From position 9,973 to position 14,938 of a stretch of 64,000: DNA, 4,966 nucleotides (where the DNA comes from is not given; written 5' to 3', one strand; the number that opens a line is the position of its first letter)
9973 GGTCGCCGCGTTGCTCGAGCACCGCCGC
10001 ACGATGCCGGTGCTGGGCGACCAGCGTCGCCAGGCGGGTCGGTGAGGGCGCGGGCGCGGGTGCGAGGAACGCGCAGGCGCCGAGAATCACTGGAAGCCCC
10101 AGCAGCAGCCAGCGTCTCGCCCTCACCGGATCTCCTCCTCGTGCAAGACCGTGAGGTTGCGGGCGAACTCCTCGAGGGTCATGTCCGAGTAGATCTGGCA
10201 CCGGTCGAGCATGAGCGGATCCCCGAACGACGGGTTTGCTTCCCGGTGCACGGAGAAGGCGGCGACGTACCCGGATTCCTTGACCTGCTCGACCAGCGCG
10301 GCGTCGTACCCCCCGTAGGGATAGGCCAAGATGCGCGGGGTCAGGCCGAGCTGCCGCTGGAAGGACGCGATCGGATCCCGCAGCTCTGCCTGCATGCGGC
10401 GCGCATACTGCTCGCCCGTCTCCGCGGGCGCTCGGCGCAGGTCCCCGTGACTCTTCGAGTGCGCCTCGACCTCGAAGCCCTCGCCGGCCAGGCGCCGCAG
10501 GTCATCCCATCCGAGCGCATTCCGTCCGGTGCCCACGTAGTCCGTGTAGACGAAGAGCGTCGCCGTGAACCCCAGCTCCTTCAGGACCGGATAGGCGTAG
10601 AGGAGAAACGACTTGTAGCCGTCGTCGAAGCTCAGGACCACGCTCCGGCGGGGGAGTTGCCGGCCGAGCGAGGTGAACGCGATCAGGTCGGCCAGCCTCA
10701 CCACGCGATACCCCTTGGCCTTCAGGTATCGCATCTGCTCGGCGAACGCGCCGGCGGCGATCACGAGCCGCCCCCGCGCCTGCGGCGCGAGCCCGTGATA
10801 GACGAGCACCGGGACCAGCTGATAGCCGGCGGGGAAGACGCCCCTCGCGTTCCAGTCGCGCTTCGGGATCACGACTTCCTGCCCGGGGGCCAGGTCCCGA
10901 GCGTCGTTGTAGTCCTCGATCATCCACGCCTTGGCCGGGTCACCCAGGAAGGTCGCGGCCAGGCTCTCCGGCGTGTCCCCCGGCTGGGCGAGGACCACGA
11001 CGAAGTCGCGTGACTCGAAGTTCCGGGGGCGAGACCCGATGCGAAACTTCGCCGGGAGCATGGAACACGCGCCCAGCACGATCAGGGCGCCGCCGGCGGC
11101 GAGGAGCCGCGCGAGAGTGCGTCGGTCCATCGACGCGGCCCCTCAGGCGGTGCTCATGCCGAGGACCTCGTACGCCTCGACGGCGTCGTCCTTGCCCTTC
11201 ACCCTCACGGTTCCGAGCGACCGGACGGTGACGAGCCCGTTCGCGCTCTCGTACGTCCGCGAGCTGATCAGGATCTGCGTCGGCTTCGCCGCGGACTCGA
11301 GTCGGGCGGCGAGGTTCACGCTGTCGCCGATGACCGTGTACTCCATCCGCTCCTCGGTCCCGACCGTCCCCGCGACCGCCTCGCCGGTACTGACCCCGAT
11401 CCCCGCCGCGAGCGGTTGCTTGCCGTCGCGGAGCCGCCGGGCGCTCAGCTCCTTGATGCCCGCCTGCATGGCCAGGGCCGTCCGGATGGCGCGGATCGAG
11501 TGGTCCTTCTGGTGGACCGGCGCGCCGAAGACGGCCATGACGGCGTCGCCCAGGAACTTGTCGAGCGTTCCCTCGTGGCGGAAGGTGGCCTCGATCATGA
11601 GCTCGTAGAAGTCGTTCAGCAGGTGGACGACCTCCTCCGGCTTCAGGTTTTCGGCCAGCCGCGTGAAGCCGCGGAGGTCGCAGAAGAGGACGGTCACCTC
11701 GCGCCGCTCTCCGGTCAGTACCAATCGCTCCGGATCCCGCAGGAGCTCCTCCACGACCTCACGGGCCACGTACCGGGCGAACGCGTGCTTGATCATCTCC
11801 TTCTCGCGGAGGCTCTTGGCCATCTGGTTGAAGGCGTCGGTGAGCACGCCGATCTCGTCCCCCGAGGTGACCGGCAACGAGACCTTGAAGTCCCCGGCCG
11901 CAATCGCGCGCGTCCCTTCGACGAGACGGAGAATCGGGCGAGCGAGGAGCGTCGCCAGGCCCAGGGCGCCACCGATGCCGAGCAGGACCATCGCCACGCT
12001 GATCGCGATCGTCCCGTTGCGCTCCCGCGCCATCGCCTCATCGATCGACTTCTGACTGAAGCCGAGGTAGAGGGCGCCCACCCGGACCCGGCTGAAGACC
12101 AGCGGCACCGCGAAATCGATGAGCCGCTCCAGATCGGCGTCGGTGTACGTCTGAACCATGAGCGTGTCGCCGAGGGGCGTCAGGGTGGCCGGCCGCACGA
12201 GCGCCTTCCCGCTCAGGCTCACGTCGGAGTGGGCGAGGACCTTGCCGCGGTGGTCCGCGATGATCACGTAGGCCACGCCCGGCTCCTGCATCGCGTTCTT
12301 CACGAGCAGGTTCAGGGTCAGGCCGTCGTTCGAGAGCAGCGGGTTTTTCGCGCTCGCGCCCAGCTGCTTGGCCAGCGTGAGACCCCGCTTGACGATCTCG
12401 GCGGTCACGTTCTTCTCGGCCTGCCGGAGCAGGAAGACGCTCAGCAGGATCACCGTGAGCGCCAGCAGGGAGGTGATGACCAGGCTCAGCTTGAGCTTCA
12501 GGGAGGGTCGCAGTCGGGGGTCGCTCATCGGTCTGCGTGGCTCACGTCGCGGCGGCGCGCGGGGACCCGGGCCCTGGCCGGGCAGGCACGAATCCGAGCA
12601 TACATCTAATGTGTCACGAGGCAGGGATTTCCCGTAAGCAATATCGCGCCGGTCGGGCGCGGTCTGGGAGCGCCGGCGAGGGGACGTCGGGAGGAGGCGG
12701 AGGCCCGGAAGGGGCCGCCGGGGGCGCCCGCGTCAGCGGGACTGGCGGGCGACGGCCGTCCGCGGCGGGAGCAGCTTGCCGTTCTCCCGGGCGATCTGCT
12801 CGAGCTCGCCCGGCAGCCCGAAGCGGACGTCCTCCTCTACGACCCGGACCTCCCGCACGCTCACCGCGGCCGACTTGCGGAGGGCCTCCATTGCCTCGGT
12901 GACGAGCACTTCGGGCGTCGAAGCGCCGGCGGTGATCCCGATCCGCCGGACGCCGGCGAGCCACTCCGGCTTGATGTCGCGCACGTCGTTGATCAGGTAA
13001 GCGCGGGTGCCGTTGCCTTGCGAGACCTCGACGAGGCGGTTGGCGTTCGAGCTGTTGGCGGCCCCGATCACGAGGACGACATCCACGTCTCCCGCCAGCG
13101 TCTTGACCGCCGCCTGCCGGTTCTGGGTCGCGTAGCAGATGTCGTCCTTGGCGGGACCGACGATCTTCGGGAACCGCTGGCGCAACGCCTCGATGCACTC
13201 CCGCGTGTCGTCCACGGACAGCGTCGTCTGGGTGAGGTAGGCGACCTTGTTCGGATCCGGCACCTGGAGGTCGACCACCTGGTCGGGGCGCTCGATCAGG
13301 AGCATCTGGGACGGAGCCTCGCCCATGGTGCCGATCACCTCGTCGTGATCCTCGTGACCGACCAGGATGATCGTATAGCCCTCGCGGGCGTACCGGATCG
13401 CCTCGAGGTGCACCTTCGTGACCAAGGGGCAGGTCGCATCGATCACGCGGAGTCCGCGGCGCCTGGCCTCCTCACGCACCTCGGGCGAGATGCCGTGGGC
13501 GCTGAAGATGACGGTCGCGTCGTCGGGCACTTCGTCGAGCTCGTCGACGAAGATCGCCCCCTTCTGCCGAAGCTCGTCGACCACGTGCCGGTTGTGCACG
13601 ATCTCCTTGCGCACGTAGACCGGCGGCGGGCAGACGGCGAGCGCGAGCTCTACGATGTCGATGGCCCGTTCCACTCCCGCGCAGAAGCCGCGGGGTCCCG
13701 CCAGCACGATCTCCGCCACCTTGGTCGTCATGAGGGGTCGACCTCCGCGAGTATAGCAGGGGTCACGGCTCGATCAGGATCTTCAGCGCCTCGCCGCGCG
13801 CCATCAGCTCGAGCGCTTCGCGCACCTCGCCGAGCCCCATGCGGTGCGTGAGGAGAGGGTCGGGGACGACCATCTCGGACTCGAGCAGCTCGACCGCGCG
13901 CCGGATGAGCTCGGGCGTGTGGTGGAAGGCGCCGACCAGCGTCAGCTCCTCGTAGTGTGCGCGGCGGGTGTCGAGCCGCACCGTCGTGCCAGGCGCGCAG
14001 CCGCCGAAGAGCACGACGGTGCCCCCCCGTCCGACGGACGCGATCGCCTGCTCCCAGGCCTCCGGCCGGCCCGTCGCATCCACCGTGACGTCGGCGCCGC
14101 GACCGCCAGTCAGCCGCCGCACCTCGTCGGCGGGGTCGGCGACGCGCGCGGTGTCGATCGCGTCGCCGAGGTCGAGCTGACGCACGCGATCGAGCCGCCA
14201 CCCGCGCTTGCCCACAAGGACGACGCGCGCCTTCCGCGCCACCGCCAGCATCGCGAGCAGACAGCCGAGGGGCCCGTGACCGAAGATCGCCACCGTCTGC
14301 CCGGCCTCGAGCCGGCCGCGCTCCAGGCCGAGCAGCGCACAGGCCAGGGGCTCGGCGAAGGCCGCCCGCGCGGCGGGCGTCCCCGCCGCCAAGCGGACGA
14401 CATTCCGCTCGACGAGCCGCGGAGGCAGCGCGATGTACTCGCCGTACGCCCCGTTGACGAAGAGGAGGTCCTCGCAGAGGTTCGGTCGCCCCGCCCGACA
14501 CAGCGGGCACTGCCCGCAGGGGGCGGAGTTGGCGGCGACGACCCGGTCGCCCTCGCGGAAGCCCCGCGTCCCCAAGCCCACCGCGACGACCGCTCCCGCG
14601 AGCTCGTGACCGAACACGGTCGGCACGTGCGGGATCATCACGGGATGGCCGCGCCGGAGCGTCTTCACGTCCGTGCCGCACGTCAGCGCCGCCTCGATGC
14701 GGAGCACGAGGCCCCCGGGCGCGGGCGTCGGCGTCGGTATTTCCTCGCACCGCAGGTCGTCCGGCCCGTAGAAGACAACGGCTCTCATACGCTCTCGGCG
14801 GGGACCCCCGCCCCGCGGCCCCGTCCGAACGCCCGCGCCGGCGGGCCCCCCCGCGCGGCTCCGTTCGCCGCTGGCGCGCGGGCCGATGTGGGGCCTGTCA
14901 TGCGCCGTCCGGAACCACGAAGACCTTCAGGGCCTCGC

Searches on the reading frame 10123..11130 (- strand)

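Call 25: search_protein_families(library=pfam, proteins=[window:10123-11130:-], max_evalue=0.00001)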
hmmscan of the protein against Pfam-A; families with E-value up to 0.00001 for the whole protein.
window:10123-11130:- (335 aa): 1 family
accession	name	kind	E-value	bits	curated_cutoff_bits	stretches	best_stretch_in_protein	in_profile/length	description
PF01522.26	Polysacc_deac_1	-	4.7e-23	81.9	23.1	1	158-290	3-123/124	Polysaccharide deacetylase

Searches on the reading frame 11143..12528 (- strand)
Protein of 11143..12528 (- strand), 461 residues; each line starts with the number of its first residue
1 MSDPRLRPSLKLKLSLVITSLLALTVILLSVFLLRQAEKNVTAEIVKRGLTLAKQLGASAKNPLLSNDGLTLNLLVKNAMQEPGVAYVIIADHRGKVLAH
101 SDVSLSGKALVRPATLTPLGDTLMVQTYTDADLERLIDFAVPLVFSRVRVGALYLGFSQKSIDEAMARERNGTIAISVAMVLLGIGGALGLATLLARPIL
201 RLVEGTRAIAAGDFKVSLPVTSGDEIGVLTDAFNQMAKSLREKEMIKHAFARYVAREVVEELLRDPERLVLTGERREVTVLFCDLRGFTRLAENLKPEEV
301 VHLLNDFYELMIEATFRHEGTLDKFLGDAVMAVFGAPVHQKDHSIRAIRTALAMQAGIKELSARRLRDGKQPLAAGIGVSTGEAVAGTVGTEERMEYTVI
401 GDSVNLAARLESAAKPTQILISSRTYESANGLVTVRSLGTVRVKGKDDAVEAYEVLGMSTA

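Call 25: search_protein_families(library=pfam, proteins=[window:11143-12528:-], max_evalue=0.00001)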
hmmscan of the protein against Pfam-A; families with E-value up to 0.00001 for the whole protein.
window:11143-12528:- (461 aa): 3 families
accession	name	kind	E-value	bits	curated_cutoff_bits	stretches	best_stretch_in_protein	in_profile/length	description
PF00211.25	Guanylate_cyc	-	5.6e-32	111.2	21.9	1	275-453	6-179/183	Adenylate and Guanylate cyclase catalytic domain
PF00672.30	HAMP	-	2.4e-16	60.2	25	1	191-242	2-53/53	HAMP domain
PF17203.10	sCache_3_2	-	6.4e-15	55.9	28.4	1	37-166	2-135/140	Single cache domain 3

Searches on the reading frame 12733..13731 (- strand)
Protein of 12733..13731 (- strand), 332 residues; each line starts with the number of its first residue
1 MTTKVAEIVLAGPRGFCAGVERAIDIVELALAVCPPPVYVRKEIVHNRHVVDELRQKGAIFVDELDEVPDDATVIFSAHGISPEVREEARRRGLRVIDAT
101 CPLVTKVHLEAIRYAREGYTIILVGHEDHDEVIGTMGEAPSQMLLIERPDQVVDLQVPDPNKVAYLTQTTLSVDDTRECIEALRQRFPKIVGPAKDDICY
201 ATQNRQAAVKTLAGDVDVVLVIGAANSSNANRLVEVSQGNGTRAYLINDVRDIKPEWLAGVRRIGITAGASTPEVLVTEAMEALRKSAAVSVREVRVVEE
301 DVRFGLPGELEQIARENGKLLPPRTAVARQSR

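Call 25: search_protein_families(library=pfam, proteins=[window:12733-13731:-], max_evalue=0.00001)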
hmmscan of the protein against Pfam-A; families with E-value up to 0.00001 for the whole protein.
window:12733-13731:- (332 aa): 1 family
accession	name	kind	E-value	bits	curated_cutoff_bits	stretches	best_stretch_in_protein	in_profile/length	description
PF02401.23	LYTB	-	1.8e-99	332.8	24.5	1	8-284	1-266/267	LytB protein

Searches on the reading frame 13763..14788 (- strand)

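Call 25: search_protein_families(library=pfam, proteins=[window:13763-14788:-], max_evalue=0.00001)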
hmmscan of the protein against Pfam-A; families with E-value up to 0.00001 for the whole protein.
window:13763-14788:- (341 aa): 4 families
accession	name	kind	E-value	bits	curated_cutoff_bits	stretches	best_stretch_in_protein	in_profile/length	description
PF00107.32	ADH_zinc_N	-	3.4e-22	79.2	31.8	1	173-303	1-128/129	Zinc-binding dehydrogenase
PF08240.17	ADH_N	-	3.5e-22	79.1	23.5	1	24-125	2-98/104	Alcohol dehydrogenase GroES-like domain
PF16912.11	Glu_dehyd_C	-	3.1e-09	37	34.9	1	164-328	32-200/211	Glucose dehydrogenase C-terminus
PF13602.12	ADH_zinc_N_2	-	4.8e-07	31.2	27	1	220-334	15-128/134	Zinc-binding dehydrogenase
